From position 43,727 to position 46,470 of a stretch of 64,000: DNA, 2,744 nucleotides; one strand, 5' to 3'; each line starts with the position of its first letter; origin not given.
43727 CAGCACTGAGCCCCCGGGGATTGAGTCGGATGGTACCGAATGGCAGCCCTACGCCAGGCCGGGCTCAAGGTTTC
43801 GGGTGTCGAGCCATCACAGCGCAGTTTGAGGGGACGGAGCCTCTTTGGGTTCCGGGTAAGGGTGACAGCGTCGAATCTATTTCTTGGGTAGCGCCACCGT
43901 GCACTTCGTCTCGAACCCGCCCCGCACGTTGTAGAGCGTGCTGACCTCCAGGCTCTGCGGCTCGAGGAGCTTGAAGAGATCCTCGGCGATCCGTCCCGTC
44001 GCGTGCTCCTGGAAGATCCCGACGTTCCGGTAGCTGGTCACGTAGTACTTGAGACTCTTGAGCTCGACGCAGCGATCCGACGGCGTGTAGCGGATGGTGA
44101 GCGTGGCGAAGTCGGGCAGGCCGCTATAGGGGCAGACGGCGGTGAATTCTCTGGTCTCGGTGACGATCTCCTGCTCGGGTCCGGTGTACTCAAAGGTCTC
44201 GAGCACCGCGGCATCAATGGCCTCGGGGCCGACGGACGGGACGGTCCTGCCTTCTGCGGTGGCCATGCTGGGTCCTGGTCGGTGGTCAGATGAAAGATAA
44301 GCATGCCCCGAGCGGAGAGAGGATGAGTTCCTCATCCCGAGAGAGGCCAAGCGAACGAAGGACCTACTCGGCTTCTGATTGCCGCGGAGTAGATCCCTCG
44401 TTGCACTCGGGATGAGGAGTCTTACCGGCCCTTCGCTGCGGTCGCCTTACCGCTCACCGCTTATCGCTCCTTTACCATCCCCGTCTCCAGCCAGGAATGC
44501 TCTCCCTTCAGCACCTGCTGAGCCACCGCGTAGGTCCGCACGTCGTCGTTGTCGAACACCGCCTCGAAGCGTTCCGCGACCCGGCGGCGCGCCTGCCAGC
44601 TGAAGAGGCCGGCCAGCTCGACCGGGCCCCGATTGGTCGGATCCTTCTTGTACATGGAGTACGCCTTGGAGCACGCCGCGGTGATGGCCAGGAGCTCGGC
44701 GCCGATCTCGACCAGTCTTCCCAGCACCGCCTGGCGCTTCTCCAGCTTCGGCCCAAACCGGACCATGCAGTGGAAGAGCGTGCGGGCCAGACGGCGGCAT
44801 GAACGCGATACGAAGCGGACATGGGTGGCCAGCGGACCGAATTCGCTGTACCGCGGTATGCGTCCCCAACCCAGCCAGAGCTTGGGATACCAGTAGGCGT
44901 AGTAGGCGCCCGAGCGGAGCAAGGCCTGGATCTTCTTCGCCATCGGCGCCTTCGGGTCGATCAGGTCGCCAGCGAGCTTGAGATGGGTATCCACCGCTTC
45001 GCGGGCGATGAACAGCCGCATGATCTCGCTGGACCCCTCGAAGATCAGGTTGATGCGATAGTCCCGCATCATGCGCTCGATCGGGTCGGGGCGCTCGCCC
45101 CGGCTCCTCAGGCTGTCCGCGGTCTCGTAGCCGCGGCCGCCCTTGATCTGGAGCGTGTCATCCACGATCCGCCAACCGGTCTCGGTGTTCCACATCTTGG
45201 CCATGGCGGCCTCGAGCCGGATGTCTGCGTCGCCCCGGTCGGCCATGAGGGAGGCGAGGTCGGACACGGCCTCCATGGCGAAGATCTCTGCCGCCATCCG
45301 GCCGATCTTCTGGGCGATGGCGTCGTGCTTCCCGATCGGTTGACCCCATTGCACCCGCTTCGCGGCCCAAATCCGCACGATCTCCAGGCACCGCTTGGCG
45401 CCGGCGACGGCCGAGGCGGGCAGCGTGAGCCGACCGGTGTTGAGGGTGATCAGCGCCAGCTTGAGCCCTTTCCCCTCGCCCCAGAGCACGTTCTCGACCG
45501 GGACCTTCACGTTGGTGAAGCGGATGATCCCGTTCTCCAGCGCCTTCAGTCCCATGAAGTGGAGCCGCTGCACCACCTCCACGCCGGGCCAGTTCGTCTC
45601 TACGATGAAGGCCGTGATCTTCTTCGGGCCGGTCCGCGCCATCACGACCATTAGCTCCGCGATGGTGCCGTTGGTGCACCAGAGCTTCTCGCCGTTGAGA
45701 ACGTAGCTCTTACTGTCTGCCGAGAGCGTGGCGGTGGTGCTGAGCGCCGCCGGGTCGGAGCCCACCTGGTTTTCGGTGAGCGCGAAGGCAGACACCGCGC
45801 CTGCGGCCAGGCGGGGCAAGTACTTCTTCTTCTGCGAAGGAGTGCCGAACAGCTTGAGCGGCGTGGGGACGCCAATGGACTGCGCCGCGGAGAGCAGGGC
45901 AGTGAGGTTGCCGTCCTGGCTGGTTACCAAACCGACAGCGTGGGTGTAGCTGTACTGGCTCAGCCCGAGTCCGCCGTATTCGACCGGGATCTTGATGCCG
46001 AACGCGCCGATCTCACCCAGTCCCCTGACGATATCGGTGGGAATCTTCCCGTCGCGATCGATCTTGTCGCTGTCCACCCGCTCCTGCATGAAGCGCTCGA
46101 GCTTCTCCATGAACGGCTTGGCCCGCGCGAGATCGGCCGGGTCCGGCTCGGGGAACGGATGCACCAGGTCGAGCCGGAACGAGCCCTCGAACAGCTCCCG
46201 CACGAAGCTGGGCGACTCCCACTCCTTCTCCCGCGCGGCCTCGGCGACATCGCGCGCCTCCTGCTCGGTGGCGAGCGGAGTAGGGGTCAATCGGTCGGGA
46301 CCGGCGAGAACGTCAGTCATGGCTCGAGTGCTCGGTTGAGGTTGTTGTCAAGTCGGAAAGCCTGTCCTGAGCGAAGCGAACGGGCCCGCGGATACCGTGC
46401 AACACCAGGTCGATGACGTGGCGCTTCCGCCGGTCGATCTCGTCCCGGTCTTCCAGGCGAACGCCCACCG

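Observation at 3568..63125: Dispersed 7-9 bp tandem arrays are anchored on stop codons at 8 of about 11 loci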

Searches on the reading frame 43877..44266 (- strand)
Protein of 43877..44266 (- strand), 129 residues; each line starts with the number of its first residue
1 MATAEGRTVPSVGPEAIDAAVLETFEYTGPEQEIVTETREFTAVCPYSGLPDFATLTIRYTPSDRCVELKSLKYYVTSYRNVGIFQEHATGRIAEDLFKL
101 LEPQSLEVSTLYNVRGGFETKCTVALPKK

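Call 41: search_protein_families(library=pfam, proteins=[window:43877-44266:-])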
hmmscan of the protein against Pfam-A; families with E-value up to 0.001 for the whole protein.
window:43877-44266:- (129 aa): 2 families
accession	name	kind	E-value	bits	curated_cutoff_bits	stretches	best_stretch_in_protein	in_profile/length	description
PF14489.11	QueF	-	1e-27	96.6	27.3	1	51-125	1-75/81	QueF-like protein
PF01227.27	GTP_cyclohydroI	-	2.9e-05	24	27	1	22-109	48-135/179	GTP cyclohydrolase I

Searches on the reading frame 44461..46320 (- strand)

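Call 40: search_protein_families(library=pfam, proteins=[window:44461-46320:-])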
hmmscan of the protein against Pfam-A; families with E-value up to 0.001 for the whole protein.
window:44461-46320:- (619 aa): 5 families
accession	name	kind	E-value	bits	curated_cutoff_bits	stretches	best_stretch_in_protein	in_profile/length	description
PF00441.29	Acyl-CoA_dh_1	-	4.8e-37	127.8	22.4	1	283-441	1-148/150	Acyl-CoA dehydrogenase, C-terminal domain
PF02770.24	Acyl-CoA_dh_M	-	8.6e-23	80.8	33.3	1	178-271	1-97/97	Acyl-CoA dehydrogenase, middle domain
PF02771.21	Acyl-CoA_dh_N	-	1.6e-21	77.2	22.9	1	70-174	7-112/113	Acyl-CoA dehydrogenase, N-terminal domain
PF21343.2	ACAD9-ACADV_C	-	8.2e-10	39.5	27.8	1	497-603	3-110/120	ACAD9/ACADV, C-terminal domain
PF08028.16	Acyl-CoA_dh_2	-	6.1e-08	33.5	22.7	1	302-423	5-125/134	Acyl-CoA dehydrogenase, C-terminal domain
